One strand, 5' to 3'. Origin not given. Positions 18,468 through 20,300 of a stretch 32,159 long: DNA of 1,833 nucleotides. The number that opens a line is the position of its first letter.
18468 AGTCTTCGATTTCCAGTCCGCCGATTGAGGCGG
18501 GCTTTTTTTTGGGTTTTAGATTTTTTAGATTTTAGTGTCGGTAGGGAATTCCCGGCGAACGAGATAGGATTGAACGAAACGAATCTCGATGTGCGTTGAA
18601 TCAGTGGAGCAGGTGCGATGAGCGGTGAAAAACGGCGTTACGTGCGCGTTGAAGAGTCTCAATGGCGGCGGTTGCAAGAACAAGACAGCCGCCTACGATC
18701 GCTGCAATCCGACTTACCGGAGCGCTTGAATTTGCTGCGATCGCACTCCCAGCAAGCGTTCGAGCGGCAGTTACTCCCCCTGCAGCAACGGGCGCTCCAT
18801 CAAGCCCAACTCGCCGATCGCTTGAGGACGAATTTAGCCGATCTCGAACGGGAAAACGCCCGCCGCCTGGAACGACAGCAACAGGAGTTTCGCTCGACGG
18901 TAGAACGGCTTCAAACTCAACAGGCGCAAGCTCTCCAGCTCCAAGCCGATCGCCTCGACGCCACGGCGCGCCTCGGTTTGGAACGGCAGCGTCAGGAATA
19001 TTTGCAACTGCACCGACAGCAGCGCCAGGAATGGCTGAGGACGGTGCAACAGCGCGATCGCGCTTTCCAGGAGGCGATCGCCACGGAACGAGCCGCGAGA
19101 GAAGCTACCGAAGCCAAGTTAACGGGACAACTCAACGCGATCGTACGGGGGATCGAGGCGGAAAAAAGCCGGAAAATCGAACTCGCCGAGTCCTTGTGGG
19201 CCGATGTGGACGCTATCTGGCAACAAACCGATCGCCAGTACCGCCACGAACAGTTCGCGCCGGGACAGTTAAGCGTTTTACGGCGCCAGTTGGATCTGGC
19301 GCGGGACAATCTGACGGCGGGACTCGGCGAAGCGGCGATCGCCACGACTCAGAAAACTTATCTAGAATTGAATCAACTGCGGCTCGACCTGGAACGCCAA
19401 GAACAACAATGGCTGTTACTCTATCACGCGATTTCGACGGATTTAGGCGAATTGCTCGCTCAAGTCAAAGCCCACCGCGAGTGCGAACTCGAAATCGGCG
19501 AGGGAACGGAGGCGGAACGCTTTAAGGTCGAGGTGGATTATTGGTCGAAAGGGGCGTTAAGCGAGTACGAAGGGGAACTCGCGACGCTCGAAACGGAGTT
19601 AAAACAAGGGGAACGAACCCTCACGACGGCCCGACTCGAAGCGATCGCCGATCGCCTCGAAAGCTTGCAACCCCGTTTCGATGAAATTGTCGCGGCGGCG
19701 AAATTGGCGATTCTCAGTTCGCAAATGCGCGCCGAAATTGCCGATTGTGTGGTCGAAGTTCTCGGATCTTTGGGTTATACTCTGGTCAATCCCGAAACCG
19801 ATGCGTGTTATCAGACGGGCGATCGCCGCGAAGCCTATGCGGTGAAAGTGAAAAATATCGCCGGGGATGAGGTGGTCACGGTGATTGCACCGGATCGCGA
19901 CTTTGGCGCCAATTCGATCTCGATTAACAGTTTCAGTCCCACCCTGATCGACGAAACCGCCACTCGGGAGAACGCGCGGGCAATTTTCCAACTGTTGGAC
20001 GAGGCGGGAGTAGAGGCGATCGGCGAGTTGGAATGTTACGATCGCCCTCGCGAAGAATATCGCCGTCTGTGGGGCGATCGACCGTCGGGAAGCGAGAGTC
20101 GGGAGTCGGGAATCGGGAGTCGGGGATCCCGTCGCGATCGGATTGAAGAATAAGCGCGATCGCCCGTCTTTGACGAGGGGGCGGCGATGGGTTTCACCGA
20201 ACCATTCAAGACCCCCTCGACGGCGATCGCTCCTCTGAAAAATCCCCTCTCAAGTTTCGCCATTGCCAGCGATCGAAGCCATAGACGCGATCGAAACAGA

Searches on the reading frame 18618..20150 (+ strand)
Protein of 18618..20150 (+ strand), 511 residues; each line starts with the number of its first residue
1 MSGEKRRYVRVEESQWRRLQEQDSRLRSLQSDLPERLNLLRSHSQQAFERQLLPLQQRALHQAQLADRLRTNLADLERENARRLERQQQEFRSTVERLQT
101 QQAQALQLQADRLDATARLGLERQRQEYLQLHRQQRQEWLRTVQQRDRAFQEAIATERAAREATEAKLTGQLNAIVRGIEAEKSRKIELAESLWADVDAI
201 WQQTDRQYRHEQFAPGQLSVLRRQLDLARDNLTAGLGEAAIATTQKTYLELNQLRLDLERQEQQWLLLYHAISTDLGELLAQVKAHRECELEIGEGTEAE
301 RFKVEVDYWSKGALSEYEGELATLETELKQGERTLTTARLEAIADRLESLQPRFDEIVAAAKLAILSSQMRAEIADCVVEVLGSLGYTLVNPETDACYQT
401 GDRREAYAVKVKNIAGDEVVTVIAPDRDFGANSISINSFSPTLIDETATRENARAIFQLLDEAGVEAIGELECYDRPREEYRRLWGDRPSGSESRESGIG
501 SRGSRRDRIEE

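Call 3: search_protein_families(library=pfam, proteins=[window:18618-20150:+], max_evalue=0.01)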
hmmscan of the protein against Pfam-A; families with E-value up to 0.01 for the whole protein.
window:18618-20150:+ (511 aa): 0 families

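Call 4: search_protein_families(library=padloc, proteins=[window:18618-20150:+], max_evalue=0.01)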
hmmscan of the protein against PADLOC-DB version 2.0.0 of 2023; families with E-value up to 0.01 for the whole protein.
window:18618-20150:+ (511 aa): 0 families

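Call 5: search_protein_families(library=ncbifam, proteins=[window:18618-20150:+], max_evalue=0.01)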
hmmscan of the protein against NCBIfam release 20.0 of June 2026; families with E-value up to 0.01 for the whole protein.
window:18618-20150:+ (511 aa): 0 families

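Call 34: find_homologous_proteins(query=window:18618-20150:+)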
Query window:18618-20150:+ (511 aa): 121 proteins with E <= 0.001 among 8000 candidates; the best 120 are listed.
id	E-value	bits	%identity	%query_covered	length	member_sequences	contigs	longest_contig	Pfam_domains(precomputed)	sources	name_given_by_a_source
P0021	0.0e+0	1049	98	100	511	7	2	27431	-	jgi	jgi:hypothetical protein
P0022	4.8e-161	555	56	95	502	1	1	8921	-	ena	-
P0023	5.3e-158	545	55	95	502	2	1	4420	-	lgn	-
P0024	1.3e-157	544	56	94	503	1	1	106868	-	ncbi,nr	ncbi:MAG: hypothetical protein DSM106950_09735 [Stigonema ocellatum SAG 48.90 = DSM 106950]|nr:hypot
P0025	2.5e-157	543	56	94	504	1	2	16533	-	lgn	-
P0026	4.2e-157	542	55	95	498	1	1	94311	-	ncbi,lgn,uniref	ncbi:hypothetical protein [Aerosakkonema funiforme]|uniref:hypothetical protein n=1 Tax=Aerosakkonem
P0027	6.7e-157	541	55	95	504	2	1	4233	-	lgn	-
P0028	6.0e-156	538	54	95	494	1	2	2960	-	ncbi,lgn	-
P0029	1.4e-155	537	55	94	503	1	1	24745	-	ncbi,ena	-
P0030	3.6e-155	536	54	95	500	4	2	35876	-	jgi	jgi:hypothetical protein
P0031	1.5e-154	534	54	95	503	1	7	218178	-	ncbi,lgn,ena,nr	ncbi:MAG TPA: hypothetical protein DDW76_14770 [Cyanobacteria bacterium UBA11369]|nr:hypothetical pr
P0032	1.6e-154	533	54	95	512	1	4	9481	-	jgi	jgi:hypothetical protein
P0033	7.9e-154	531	54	95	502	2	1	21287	-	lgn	-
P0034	1.2e-153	531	55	95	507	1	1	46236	-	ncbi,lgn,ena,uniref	ncbi:hypothetical protein [uncultured Nostoc sp.]|uniref:hypothetical protein n=1 Tax=uncultured Nos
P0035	2.1e-153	530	53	95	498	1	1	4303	-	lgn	-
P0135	6.0e-30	123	30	84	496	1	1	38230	-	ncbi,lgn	-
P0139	3.4e-25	107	28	91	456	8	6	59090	-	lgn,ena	-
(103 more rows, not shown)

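Call 36: find_encoding_contigs(protein=P0135, flank=10000, max_places=2)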
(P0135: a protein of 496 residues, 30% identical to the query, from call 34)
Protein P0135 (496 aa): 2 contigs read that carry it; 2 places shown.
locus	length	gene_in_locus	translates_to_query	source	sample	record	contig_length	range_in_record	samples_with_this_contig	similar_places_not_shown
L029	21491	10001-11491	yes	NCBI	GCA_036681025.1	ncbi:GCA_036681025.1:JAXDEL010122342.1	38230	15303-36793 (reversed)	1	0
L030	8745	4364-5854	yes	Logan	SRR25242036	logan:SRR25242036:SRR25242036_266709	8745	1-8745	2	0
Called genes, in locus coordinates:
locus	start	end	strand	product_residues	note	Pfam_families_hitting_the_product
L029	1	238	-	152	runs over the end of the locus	-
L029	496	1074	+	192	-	-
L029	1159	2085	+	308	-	PF07603:Lcl_C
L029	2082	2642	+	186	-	-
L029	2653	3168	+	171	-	-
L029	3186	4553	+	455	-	-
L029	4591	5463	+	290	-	PF08239:SH3_3, PF06347:SH3_4 (weak), PF08239:SH3_3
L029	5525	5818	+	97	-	PF08681:TacA1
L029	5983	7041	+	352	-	PF07603:Lcl_C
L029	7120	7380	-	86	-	-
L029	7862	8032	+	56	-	-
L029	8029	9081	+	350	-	PF08378:NERD (weak)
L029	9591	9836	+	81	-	-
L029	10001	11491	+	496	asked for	-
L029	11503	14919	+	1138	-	PF13521:AAA_28 (faint), PF00158:Sigma54_activat (faint), PF05496:RuvB_N (faint), PF00004:AAA, PF00004:AAA, PF17866:AAA_lid_6, PF00004:AAA, PF17866:AAA_lid_6, +13 more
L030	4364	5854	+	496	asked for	-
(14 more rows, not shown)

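Call 37: find_encoding_contigs(protein=P0139, flank=10000, max_places=2)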
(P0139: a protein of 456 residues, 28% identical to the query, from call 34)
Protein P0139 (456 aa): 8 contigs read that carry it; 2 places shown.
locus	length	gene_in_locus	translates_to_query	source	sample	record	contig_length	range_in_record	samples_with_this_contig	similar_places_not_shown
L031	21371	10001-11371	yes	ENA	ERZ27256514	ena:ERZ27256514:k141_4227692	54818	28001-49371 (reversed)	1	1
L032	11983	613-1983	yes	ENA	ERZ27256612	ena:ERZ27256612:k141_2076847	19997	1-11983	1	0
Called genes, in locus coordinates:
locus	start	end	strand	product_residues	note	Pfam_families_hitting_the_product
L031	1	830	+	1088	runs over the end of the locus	-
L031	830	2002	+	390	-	-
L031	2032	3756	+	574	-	PF00012:HSP70, PF27033:DUF8340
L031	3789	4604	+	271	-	-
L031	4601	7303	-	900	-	-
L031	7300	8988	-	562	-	PF14362:DUF4407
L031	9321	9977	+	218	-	PF13353:Fer4_12, PF04055:Radical_SAM (weak)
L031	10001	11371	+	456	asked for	-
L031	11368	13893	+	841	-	PF13191:AAA_16 (faint), PF01078:Mg_chelatase (faint), PF00004:AAA, PF07728:AAA_5 (faint), PF17866:AAA_lid_6 (weak), PF05496:RuvB_N (weak), PF00004:AAA, PF17866:AAA_lid_6, +5 more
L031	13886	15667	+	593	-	-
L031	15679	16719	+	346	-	-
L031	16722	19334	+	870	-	-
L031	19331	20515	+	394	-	-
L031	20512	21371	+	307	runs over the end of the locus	-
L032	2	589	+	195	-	?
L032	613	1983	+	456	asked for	-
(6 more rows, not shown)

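Call 51: search_protein_families(library=pfam, proteins=[window:18618-20150:+], max_evalue=10)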
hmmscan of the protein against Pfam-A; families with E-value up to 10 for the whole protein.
window:18618-20150:+ (511 aa): 0 families

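Call 55: predict_structure(alignment_id=A5)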
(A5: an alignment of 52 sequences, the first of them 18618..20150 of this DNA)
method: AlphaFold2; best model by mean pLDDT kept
length: 511 residues; sequences in the alignment: 52
mean_pLDDT: 80.1   pTM: 0.73
mean pLDDT of the five models: 80.1, 79.3, 76.6, 75.9, 72.4
residues with pLDDT >= 90: 124; 70-90: 293; 50-70: 66; < 50: 28
segments of 3 or more residues with pLDDT < 50: 487-511
pLDDT, mean of each block of 10 residues (from residue 1): 75 65 56 79 88 88 90 87 86 83 76 61 66 74 76 75 77 64 80 96 94 94 97 92 92 91 91 91 85 67 85 95 95 91 91 86 83 85 85 82 88 86 81 85 71 81 78 82 62 35 27 31
secondary structure, 60 per line:
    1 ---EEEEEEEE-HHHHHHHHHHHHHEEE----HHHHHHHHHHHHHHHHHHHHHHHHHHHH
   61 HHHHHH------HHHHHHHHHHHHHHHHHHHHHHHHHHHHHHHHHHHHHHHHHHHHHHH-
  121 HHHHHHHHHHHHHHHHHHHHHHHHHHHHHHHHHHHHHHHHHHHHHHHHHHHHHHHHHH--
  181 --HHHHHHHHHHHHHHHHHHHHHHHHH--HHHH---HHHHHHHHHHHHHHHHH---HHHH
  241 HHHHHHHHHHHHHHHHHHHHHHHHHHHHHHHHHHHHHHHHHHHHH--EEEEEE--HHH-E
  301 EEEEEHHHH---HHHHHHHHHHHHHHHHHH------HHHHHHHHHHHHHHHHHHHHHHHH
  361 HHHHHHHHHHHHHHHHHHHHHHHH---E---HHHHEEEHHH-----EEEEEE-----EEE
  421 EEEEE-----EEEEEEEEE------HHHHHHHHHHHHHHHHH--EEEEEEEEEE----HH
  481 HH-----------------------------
elements in order: E4-11 H13-25 E26-28 H33-66 H73-119 H121-178 H183-207 H210-213 H217-233 H237-285 E288-293 E300-305 H306-309 H313-330 H337-384 H392-395 E396-398 E407-412 E418-425 E431-439 H446-462 E465-474 H479-482

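Call 58: fold_search(model_id=the predicted structure, library=pdb)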
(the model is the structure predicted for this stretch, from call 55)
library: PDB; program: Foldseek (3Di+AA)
matches with E <= 10: 1308; with E <= 0.001: 0
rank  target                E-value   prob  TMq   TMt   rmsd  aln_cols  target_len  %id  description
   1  2mj7_MODEL_1_A        3.2e-02  0.99  0.13  0.38   4.6        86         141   10  Solution NMR structure of beta-adaptin appendage domain of human adaptor protein complex 4 subunit beta, North (released 2014-01-29)
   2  5wi2_A                4.9e-02  0.96  0.13  0.50   4.2        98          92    8  Crystal structure of the KA1 domain from human Chk1 (released 2017-10-04)
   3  2yh6_D                4.9e-02  0.57  0.10  0.33   6.9       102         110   13  Structure of the N-terminal domain of BamC from E. coli (released 2011-05-25)
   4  1e42_A                5.5e-02  0.77  0.11  0.20   5.3        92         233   14  Beta2-adaptin appendage domain, from clathrin adaptor AP2 (released 2000-08-21)
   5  2yh6_B                6.1e-02  0.54  0.10  0.34   6.9        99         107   13  Structure of the N-terminal domain of BamC from E. coli (released 2011-05-25)
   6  4yom_A                7.3e-02  0.93  0.12  0.46   4.9        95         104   10  Structure of SAD kinase (released 2015-12-16)
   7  1iw2                  7.3e-02  0.47  0.09  0.23   8.2        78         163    8  X-ray structure of Human Complement Protein C8gamma at pH=7.O (released 2002-06-12)
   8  1jhs                  7.3e-02  0.41  0.07  0.17  11.2       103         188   13  Protein Mog1 E65A mutant (released 2003-06-03)
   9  2iv9_A                7.7e-02  0.75  0.11  0.20   5.3        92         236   13  B2-appendage from AP2 in complex with Eps15 peptide (released 2007-03-13)
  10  8h2d_A                1.1e-01  0.60  0.08  0.25  12.7        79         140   13  The hypothetical protein from Mycobacterium tuberculosis mutant - E47A (released 2023-09-06)
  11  4z9q                  1.1e-01  0.12  0.09  0.17  24.1       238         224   11  Crystal structure of OXA-58 with disordered active site (released 2016-04-13)
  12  2qos_C                1.1e-01  0.38  0.09  0.22   8.1        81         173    9  Crystal structure of complement protein C8 in complex with a peptide containing the C8 binding site on C8 (released 2007-10-16)
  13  5h9n                  1.2e-01  0.09  0.07  0.14  12.4        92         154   10  Crystal structure of LTBP1 Y114A mutant in complex with leukotriene C4 (released 2016-05-11)
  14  1z94_C                1.3e-01  0.80  0.11  0.33   3.3        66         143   12  X-Ray Crystal Structure of Protein CV1439 from Chromobacterium violaceum. Northeast Structural Genomics Consortium Tar (released 2005-05-10)
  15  6i1h_A                1.4e-01  0.20  0.09  0.12   8.0        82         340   15  Crystal structure of TP domain from Chlamydia trachomatis Penicillin-Binding Protein 3 in complex with meropenem (released 2019-11-20)
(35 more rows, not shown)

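Call 79: search_solved_structures(query=A5, max_evalue=1)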
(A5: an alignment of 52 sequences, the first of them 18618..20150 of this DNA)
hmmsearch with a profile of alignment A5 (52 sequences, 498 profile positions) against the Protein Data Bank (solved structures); distinct sequences matched with E-value up to 1: 17.
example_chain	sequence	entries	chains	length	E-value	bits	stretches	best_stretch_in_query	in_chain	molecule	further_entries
3s84_A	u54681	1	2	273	4.3e-05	25.6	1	18-176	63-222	Apolipoprotein A-IV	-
9hx4_F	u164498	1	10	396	0.0023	19.9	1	18-145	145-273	Apolipoprotein A-IV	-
4cgc_A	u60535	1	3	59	0.023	16.6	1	40-78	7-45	ECHINODERM MICROTUBULE-ASSOCIATED PROTEIN-LIKE 4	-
8ek4_A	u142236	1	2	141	0.03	16.2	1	19-149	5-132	Ice-binding protein TIP-99a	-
6sny_A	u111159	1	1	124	0.046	15.6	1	30-134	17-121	Synthetic EPCR binding protein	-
8bcs_A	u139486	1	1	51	0.047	15.6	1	308-353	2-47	CC-HP1.0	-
2zqm_A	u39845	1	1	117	0.092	14.6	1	38-85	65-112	Prefoldin beta subunit 1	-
4c7n_B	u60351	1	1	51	0.19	13.6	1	55-97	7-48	SYNTHETIC ALPHA-HELIX, IM10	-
1eq1_A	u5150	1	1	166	0.19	13.6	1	14-125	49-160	APOLIPOPHORIN-III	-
1ya9_A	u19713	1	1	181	0.25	13.2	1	14-145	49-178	Apolipoprotein E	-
5y70_A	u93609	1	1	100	0.28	13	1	78-160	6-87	Kinetoplastid membrane protein 11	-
7uh4_A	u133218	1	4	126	0.45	12.4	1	22-137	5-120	LXG-associated alpha-helical protein D2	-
7bgf_A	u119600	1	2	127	0.49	12.2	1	62-177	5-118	DNA endonuclease RBBP8,CtIP/RBBP8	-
3k0y_A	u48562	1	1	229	0.51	12.2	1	292-341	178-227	Putative TOXIN related protein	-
7f0k_A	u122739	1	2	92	0.62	11.9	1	78-160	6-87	Kinetoplastid membrane protein KMP-11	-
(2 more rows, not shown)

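Call 87: search_dna_similar(query=window:18618-20150:+, collection=plasmids, mode=protein, max_rows=15)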
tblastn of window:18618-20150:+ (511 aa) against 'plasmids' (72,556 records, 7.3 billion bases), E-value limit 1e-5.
Records with a match: 1; places in all: 1; records where one place covers at least 80% of the query: 1.
Best place of each record, by identity: <60% 1.
By first word of the organism name: Calothrix 1.
By predicted mobility (MOB-suite, as given by PLSDB): mobilizable 1.
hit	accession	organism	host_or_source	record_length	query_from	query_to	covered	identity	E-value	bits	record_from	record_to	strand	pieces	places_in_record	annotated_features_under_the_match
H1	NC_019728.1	Calothrix sp. PCC 6303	-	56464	1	485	95%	46.6%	8e-105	351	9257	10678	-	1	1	hypothetical protein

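Call 89: get_annotated_region(hit=H1, flank=12000)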
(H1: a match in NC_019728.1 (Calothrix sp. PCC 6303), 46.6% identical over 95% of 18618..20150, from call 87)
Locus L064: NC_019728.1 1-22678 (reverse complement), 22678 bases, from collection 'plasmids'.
description: Calothrix sp. PCC 6303 plasmid pCAL6303.02, complete sequence
organism: Calothrix sp. PCC 6303 (NCBI taxid 1170562)
taxonomy: Bacteria; Cyanobacteriota; Cyanophyceae; Nostocales; Calotrichaceae; Calothrix; Calothrix sp. PCC 6303
host: -; source: -; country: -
typing (MOB-suite, as given by PLSDB): mobilizable; replicon rep_cluster_1680; relaxase MOBP
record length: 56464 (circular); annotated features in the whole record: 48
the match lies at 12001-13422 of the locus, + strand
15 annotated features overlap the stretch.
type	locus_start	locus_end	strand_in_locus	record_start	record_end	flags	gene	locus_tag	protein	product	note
CDS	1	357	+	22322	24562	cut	-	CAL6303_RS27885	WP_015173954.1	dynamin family protein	-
CDS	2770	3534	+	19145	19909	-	-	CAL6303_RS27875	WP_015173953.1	ParA family protein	-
CDS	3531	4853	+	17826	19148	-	-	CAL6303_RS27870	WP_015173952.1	ParB/RepB/Spo0J family partition protein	GO:0007059 - chromosome segregation [Evidence IEA]; GO:0000910 - cytokinesis [Evidence IEA]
CDS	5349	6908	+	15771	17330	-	-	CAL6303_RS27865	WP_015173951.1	Hsp70 family protein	-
CDS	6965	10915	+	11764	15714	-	-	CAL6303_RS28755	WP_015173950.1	tetratricopeptide repeat protein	-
CDS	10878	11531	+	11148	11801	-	-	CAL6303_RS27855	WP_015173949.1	4Fe-4S single cluster domain-containing protein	-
CDS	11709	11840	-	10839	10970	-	-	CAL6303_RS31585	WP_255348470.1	hypothetical protein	-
CDS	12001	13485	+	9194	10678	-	-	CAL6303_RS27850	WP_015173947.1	hypothetical protein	-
CDS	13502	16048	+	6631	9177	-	-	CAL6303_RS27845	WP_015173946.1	AAA family ATPase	-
CDS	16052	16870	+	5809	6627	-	-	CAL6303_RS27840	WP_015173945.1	hypothetical protein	-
CDS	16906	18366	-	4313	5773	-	-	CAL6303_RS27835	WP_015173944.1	hypothetical protein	-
CDS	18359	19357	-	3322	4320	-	-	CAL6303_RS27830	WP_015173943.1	hypothetical protein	-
CDS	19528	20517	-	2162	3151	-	-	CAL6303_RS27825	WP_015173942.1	hypothetical protein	-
CDS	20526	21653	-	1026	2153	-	-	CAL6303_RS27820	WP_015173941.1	hypothetical protein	-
CDS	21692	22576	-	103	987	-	-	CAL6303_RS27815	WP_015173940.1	GTPase domain-containing protein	-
